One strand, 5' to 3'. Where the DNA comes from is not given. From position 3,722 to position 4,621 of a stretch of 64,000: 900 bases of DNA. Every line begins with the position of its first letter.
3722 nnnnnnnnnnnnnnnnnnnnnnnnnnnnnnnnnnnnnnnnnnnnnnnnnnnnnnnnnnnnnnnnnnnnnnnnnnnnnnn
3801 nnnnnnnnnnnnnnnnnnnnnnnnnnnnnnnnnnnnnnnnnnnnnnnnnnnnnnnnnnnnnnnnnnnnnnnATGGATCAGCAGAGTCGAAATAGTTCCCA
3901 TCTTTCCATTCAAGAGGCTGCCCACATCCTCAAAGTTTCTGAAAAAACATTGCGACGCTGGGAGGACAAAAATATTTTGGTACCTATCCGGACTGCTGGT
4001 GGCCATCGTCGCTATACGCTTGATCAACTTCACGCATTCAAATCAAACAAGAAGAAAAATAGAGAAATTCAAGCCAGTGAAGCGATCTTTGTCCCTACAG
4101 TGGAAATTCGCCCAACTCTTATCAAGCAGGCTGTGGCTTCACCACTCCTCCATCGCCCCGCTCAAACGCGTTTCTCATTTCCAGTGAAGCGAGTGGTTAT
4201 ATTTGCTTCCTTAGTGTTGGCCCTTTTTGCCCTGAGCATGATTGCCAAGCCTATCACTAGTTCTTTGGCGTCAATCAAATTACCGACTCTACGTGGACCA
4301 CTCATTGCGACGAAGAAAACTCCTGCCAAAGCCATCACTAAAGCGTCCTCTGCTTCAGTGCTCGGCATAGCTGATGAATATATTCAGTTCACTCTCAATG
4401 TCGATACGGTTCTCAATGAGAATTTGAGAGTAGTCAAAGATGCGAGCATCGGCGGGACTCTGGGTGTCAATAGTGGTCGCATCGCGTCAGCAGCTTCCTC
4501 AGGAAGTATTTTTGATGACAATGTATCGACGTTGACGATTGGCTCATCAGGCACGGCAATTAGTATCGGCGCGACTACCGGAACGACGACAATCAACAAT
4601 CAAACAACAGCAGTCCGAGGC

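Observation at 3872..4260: Excisionase/MerR-type HTH fused in-frame, via one TM helix, to the giant extracellular protein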

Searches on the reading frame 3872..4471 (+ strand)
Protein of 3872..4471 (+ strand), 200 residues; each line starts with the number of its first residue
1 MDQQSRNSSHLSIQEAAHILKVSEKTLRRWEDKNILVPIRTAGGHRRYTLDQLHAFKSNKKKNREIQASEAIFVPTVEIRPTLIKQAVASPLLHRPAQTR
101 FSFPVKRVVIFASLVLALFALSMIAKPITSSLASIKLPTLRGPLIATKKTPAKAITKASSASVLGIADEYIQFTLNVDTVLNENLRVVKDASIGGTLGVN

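Call 5: search_protein_families(library=ncbifam, proteins=[window:3872-4471:+], max_evalue=0.01)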
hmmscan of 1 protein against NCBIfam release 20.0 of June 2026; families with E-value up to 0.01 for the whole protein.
window:3872-4471:+ (200 aa): 12 families
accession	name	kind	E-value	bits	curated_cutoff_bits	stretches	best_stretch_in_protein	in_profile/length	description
NF033787.1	HTH_BldC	subfamily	3.2e-09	36.5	77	1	11-51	3-43/49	BldC family transcriptional regulator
NF047375.1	HeatShock_HspR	equivalog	1.4e-06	28.2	105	1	12-58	5-51/92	heat shock protein transcriptional repressor HspR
NF033518.0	transpos_IS607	equivalog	1.6e-06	27.8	110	1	15-65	2-52/187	IS607 family transposase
TIGR01764.1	excise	domain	2.6e-06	27.7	28.8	1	11-57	2-47/49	excisionase family DNA-binding protein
NF052513.1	TransRegCarH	equivalog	0.00035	19.9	400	1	12-67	8-64/274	HTH-type transcriptional repressor CarH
TIGR03453.1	partition_RepA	equivalog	0.00086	18.2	348.45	1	9-63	32-87/387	plasmid partitioning protein RepA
NF040522.1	VC1465_fam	subfamily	0.001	19.1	70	1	4-36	3-35/111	VC1465 family Xer recombination activation factor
NF009648.0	PRK13182.1-4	equivalog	0.0011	19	170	1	14-77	4-67/184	chromosome-anchoring protein RacA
TIGR02044.1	CueR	equivalog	0.0012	19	147.4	1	12-57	2-48/127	Cu(I)-responsive transcriptional regulator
NF053740.1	TransRegTnrAGPos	equivalog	0.004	17.3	140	1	11-56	13-58/108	hypothetical protein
NF003162.0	PRK04140.1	equivalog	0.0053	15.8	263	0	4-37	133-166/317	transcriptional regulator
TIGR03830.1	CxxCG_CxxCG_HTH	subfamily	0.0074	16.1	61.8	0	4-35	72-103/127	type II TA system antitoxin MqsA family protein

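Call 6: search_protein_families(library=pfam, proteins=[window:3872-4471:+], max_evalue=0.01)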
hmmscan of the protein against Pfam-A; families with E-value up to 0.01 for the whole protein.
window:3872-4471:+ (200 aa): 7 families
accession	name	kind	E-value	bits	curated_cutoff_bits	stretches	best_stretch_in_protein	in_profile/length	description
PF00376.29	MerR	-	1.2e-12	47.9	28.2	1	12-48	1-38/38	MerR family regulatory protein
PF13411.12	MerR_1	-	2.2e-10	41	21.6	1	12-57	2-47/69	MerR HTH family regulatory protein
PF12728.13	HTH_17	-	8.9e-10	39.1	27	1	11-59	2-49/51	Helix-turn-helix domain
PF20432.4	Xre-like-HTH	-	0.0029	18.3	25.8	0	9-29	22-42/63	Antitoxin Xre-like helix-turn-helix domain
PF13518.12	HTH_28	-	0.0045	17.5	25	1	10-33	12-35/52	Helix-turn-helix domain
PF08220.18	HTH_DeoR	-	0.0078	16.4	21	0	7-29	11-33/57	DeoR-like helix-turn-helix domain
PF13542.12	HTH_Tnp_ISL3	-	0.0093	15.8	27.4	0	8-30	27-46/51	Helix-turn-helix domain of transposase family ISL3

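Call 44: search_protein_families(library=phrogs, proteins=[window:3872-4471:+], max_evalue=0.001)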
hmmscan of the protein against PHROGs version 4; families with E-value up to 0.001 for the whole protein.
window:3872-4471:+ (200 aa): 6 families
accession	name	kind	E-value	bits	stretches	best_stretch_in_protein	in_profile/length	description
phrog_66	-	integration and excision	1.2e-08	36.1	1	3-72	86-155/412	excisionase and transcriptional regulator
phrog_6620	-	integration and excision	5.8e-08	33.5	1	11-65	2-57/201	transposase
phrog_20793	-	unknown function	9.8e-06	26.6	1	11-60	8-58/86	-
phrog_4745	-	DNA, RNA and nucleotide metabolism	1e-05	26.3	1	1-77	22-105/107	DNA binding protein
phrog_1729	-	unknown function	0.00016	22.7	1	13-56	95-137/142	-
phrog_11671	-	unknown function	0.00018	22.6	1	10-52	7-50/146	-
